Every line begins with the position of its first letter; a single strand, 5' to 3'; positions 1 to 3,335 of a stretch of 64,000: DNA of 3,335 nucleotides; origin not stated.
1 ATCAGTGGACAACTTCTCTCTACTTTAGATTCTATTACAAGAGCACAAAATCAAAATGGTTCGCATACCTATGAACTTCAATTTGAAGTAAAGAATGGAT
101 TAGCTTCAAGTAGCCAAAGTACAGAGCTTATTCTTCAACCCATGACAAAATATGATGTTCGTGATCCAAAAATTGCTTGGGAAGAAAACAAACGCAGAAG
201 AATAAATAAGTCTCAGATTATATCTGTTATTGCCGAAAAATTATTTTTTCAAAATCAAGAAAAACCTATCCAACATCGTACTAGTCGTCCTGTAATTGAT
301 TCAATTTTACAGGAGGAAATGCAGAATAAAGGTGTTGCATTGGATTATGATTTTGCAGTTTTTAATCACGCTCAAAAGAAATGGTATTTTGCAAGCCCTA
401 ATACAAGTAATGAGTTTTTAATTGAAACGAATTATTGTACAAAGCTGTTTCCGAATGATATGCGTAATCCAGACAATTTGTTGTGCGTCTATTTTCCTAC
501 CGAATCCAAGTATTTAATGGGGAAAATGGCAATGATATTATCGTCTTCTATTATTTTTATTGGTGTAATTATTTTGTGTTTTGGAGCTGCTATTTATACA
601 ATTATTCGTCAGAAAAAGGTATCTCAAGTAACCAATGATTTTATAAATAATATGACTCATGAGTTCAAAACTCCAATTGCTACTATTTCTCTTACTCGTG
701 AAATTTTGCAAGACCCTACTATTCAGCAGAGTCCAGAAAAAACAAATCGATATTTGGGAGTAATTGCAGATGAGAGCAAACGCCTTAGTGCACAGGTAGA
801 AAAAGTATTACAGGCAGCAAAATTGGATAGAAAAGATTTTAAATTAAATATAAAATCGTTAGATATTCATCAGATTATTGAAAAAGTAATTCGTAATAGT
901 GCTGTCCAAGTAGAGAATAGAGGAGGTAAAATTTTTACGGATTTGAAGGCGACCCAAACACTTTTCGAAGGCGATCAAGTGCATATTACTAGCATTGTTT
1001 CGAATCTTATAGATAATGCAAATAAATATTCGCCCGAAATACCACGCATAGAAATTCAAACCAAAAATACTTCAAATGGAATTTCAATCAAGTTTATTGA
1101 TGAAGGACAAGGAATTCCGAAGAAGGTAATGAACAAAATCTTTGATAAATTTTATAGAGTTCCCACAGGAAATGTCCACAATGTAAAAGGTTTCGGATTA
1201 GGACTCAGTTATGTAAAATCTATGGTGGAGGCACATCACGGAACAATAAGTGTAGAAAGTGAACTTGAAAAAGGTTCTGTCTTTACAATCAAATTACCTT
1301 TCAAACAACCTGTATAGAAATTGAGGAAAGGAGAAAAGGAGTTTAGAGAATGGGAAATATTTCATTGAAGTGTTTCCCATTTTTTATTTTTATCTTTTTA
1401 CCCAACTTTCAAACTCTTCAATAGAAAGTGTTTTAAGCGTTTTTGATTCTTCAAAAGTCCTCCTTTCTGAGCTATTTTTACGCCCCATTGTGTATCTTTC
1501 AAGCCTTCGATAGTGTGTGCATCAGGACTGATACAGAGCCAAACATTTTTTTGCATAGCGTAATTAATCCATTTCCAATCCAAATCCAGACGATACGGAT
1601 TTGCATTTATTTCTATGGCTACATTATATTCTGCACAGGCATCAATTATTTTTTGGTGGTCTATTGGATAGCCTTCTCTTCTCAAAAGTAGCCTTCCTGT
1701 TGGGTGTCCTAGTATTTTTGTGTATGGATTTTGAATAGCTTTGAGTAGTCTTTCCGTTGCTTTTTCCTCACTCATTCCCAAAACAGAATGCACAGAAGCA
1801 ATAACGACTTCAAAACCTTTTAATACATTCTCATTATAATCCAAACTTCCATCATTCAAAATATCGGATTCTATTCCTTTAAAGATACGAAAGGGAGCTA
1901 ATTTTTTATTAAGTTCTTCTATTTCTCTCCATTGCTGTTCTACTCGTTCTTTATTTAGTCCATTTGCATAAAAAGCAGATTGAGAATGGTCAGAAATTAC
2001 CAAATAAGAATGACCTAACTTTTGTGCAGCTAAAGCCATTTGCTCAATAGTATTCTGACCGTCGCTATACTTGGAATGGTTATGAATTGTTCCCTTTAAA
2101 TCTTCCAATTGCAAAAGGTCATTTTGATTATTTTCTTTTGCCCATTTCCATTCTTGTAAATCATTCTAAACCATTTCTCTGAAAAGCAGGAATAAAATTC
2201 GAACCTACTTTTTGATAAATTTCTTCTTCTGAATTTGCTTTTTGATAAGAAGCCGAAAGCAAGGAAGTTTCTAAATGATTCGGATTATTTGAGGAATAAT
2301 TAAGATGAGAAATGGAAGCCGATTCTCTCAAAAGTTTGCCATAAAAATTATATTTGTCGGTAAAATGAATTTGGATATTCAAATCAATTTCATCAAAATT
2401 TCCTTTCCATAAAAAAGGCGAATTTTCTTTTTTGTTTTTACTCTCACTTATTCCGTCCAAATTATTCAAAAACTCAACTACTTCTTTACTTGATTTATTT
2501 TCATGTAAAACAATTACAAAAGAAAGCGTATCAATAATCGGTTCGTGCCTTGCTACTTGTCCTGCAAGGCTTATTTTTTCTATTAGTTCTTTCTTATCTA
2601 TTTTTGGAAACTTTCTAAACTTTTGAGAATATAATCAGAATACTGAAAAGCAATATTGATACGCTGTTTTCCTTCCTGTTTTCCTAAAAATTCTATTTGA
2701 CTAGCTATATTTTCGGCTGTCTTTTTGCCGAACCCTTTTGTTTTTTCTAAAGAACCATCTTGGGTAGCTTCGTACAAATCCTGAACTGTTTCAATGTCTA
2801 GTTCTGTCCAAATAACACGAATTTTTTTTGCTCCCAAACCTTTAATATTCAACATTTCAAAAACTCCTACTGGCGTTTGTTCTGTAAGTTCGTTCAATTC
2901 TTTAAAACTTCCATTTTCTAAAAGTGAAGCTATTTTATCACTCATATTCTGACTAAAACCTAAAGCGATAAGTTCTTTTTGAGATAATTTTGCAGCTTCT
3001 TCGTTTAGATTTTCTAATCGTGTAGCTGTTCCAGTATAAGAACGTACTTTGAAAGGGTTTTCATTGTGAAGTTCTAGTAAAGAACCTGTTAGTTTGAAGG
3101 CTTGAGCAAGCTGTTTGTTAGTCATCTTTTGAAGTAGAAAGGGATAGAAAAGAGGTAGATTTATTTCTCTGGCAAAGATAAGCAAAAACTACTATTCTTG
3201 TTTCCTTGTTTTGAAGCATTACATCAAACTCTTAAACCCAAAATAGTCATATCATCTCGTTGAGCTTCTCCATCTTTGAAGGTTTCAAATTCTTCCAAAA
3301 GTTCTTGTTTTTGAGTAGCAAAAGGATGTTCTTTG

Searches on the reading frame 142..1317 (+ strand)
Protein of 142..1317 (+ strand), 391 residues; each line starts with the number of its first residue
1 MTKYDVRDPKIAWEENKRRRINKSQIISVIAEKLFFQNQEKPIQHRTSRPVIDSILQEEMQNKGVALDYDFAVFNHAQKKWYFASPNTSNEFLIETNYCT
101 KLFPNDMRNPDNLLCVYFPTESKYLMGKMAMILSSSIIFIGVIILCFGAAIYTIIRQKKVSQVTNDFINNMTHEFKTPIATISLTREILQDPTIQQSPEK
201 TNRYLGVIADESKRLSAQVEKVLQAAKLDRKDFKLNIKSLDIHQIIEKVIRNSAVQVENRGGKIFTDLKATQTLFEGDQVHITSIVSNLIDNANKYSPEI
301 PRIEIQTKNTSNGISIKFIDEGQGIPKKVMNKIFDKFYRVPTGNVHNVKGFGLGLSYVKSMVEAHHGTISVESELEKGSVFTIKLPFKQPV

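Call 8: search_protein_families(library=pfam, proteins=[window:142-1317:+], max_evalue=0.01)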
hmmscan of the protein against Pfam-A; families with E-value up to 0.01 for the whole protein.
window:142-1317:+ (391 aa): 3 families
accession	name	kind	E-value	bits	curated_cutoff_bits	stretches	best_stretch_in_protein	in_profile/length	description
PF02518.31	HATPase_c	-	1.6e-26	93.4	26.4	1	277-388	1-110/111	Histidine kinase-, DNA gyrase B-, and HSP90-like ATPase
PF00512.31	HisKA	-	8e-15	55.1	26.9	1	165-229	3-64/66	His Kinase A (phospho-acceptor) domain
PF14501.12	HATPase_c_5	-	0.00019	21.8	22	1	280-374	4-91/102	GHKL domain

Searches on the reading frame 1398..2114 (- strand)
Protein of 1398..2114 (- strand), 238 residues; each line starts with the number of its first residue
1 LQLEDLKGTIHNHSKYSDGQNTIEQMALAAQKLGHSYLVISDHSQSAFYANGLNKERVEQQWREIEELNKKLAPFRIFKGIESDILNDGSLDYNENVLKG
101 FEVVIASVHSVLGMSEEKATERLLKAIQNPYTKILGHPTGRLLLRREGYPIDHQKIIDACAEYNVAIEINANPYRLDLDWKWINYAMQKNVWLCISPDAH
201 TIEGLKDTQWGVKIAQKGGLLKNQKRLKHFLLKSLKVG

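Call 8: search_protein_families(library=pfam, proteins=[window:1398-2114:-], max_evalue=0.01)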
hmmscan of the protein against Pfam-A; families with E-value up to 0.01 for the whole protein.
window:1398-2114:- (238 aa): 2 families
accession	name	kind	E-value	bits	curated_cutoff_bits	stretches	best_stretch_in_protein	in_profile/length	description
PF02811.25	PHP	-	5.3e-11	43.6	26.4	1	10-171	2-163/164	PHP domain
PF01876.22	RNase_P_p30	-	0.0069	16.3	35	0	12-170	4-144/214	RNase P subunit p30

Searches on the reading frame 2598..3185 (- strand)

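Call 8: search_protein_families(library=pfam, proteins=[window:2598-3185:-], max_evalue=0.01)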
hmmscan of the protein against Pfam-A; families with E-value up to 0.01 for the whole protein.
window:2598-3185:- (195 aa): 4 families
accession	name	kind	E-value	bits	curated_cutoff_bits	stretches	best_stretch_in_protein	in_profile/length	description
PF14716.13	HHH_8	-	6.9e-11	42.8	30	1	21-93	1-72/73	Helix-hairpin-helix domain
PF14520.12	HHH_5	-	6.4e-09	36.6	27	1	110-163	3-54/57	Helix-hairpin-helix domain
PF03118.21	RNA_pol_A_CTD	-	8.5e-06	25.8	23.8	1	129-164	31-65/67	Bacterial RNA polymerase, alpha chain C terminal domain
PF12836.13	HHH_3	-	0.0038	17.7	27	0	146-163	46-63/65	Helix-hairpin-helix motif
